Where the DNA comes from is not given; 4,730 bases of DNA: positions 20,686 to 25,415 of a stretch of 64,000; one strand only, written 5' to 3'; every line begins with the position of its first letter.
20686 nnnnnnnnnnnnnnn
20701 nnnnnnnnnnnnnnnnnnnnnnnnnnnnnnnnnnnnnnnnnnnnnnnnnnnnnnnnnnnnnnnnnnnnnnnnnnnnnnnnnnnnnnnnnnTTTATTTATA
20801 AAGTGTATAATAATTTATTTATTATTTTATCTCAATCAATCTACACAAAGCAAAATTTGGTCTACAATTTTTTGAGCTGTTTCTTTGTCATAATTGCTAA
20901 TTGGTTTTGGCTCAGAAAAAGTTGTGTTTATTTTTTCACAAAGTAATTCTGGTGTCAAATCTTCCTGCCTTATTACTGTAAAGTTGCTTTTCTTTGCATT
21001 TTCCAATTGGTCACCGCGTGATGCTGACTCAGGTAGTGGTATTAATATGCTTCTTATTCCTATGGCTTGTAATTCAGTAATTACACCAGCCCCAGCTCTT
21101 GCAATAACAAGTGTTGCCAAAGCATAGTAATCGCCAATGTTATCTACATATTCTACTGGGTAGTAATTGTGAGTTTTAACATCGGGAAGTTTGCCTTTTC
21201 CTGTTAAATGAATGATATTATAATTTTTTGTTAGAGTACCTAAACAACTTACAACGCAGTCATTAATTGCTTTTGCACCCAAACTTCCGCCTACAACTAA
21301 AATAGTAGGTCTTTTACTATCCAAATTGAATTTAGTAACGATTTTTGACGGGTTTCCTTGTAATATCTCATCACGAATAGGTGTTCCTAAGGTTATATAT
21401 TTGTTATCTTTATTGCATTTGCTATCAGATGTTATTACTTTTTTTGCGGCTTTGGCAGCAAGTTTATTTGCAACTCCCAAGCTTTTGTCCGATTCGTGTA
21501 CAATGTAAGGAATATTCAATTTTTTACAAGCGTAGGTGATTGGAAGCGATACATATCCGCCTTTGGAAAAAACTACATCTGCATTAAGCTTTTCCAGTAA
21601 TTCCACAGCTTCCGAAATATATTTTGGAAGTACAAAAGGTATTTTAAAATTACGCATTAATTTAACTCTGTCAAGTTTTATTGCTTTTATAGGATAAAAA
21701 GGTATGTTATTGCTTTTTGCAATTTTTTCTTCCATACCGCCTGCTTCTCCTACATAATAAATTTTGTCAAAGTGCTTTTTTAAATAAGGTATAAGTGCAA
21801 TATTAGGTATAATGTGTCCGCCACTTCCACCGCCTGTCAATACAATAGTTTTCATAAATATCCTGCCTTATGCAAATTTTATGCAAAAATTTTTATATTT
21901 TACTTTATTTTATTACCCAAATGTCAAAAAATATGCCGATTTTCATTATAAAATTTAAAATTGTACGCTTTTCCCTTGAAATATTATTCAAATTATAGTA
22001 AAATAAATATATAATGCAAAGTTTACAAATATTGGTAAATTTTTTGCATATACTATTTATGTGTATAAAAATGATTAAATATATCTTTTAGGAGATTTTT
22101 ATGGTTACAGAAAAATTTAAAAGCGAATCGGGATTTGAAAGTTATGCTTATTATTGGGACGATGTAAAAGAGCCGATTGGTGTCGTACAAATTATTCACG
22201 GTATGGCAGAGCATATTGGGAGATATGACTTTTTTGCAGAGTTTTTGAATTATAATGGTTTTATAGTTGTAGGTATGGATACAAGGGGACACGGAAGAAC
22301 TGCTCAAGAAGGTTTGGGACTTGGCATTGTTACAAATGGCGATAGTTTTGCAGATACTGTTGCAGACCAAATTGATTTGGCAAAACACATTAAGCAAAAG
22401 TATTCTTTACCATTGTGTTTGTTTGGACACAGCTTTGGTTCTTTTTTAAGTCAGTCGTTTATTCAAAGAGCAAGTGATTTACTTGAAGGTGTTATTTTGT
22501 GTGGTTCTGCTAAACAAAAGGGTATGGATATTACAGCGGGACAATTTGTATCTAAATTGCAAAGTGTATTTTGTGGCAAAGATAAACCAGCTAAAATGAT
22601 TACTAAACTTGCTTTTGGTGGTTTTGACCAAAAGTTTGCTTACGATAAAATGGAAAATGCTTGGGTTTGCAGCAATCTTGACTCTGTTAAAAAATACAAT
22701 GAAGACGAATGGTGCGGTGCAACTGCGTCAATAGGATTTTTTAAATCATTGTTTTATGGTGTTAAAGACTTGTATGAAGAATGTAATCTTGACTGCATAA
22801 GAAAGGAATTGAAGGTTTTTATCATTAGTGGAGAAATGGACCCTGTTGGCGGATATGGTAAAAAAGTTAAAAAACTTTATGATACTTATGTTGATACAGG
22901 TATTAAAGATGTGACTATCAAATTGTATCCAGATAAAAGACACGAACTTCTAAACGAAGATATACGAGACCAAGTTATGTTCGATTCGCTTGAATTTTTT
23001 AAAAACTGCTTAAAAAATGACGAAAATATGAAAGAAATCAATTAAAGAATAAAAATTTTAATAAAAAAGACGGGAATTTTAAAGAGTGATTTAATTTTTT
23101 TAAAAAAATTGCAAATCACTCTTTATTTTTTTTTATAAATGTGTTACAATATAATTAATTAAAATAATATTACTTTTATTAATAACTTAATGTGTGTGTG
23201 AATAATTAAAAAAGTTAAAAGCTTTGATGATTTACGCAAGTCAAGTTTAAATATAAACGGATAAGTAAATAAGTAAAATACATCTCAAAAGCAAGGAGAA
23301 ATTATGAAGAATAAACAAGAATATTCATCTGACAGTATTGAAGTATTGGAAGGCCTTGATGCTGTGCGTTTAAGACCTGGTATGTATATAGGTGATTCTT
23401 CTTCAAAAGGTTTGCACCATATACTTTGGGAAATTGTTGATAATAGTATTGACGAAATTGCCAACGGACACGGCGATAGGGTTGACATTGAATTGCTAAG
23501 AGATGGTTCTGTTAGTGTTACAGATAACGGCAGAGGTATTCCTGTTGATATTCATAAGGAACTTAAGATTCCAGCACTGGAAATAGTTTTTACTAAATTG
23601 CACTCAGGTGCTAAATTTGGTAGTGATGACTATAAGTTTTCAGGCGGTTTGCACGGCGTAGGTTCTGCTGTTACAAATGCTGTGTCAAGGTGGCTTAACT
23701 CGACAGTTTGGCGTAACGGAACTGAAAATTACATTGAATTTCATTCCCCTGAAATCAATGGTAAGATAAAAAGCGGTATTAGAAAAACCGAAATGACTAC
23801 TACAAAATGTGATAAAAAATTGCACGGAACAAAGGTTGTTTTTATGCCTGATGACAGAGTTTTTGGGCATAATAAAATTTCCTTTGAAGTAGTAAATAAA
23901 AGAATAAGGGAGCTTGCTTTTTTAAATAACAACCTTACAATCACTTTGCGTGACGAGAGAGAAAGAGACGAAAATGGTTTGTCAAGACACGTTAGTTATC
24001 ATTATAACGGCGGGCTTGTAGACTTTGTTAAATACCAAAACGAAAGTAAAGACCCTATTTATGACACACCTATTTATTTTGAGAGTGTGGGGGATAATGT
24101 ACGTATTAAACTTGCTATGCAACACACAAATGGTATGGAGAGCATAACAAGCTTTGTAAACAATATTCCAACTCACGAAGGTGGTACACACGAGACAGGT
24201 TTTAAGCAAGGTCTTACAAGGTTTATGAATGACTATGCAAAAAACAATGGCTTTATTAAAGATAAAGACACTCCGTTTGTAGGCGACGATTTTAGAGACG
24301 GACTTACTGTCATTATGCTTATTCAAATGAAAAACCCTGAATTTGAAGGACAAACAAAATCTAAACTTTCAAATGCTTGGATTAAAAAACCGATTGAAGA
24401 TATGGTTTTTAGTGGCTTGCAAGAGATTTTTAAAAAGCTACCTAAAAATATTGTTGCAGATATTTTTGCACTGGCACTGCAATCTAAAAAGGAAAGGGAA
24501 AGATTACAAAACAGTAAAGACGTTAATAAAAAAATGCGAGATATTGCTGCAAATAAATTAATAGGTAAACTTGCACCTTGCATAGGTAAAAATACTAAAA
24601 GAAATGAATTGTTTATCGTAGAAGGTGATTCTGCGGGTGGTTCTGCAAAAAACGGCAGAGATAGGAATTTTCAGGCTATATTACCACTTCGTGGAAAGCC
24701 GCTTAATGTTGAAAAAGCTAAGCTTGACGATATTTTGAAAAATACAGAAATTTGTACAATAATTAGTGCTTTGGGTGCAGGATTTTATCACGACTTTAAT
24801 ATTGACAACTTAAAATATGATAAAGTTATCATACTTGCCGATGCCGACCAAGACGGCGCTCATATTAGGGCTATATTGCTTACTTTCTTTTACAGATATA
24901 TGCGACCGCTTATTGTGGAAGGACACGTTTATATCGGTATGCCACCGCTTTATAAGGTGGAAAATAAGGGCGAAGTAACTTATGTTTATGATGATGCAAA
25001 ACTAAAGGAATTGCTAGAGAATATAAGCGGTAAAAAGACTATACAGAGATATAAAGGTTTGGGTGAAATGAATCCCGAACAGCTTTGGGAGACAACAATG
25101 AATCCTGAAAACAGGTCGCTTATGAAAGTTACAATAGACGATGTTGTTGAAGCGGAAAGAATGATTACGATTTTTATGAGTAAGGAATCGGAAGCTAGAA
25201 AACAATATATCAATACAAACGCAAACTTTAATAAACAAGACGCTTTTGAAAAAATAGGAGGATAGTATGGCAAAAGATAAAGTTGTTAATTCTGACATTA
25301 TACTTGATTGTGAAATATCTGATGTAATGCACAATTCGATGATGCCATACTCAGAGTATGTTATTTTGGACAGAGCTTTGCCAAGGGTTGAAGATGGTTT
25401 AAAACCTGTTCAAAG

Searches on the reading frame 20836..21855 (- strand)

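Call 38: search_protein_families(library=pfam, proteins=[window:20836-21855:-], max_evalue=0.001)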
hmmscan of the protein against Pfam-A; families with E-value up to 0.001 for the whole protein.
window:20836-21855:- (339 aa): 2 families
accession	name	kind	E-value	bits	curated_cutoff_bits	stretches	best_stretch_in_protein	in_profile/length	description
PF03033.26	Glyco_transf_28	-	2e-31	109.3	26.2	1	4-141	1-138/139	Glycosyltransferase family 28 N-terminal domain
PF04101.22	Glyco_tran_28_C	-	1.9e-30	106.6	22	1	184-331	1-163/166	Glycosyltransferase family 28 C-terminal domain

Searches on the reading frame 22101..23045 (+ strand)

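Call 38: search_protein_families(library=pfam, proteins=[window:22101-23045:+], max_evalue=0.001)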
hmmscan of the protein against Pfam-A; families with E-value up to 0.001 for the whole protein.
window:22101-23045:+ (314 aa): 4 families
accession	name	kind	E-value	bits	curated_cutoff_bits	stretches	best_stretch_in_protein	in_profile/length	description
PF12146.15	Hydrolase_4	-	1.3e-40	139.6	27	1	24-286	2-237/239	Serine aminopeptidase, S33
PF00561.26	Abhydrolase_1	-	2.6e-08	34.2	25.8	1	29-156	3-123/245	alpha/beta hydrolase fold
PF00326.27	Peptidase_S9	-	1.6e-07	31.5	22.6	0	46-131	7-92/213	Prolyl oligopeptidase family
PF12697.13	Abhydrolase_6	-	3.4e-06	28.3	26.3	1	32-142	4-100/217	Alpha/beta hydrolase family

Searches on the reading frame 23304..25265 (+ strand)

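Call 38: search_protein_families(library=pfam, proteins=[window:23304-25265:+], max_evalue=0.001)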
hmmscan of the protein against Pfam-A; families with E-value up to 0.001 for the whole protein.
window:23304-25265:+ (653 aa): 5 families
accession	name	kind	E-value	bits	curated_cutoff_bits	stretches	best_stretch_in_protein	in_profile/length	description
PF00204.31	DNA_gyraseB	-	2.2e-47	161.2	27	1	237-406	1-172/173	DNA gyrase B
PF00986.26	DNA_gyraseB_C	-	9.4e-28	96.6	29.8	1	577-637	3-63/63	DNA gyrase B subunit, carboxyl terminus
PF01751.28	Toprim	-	4e-17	62.6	23.1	1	435-543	1-92/96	Toprim domain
PF02518.31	HATPase_c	-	4.6e-16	59.7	26.4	1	34-143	3-94/111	Histidine kinase-, DNA gyrase B-, and HSP90-like ATPase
PF13589.12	HATPase_c_3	-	0.00081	19.9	25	0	38-176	4-137/137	Histidine kinase-, DNA gyrase B-, and HSP90-like ATPase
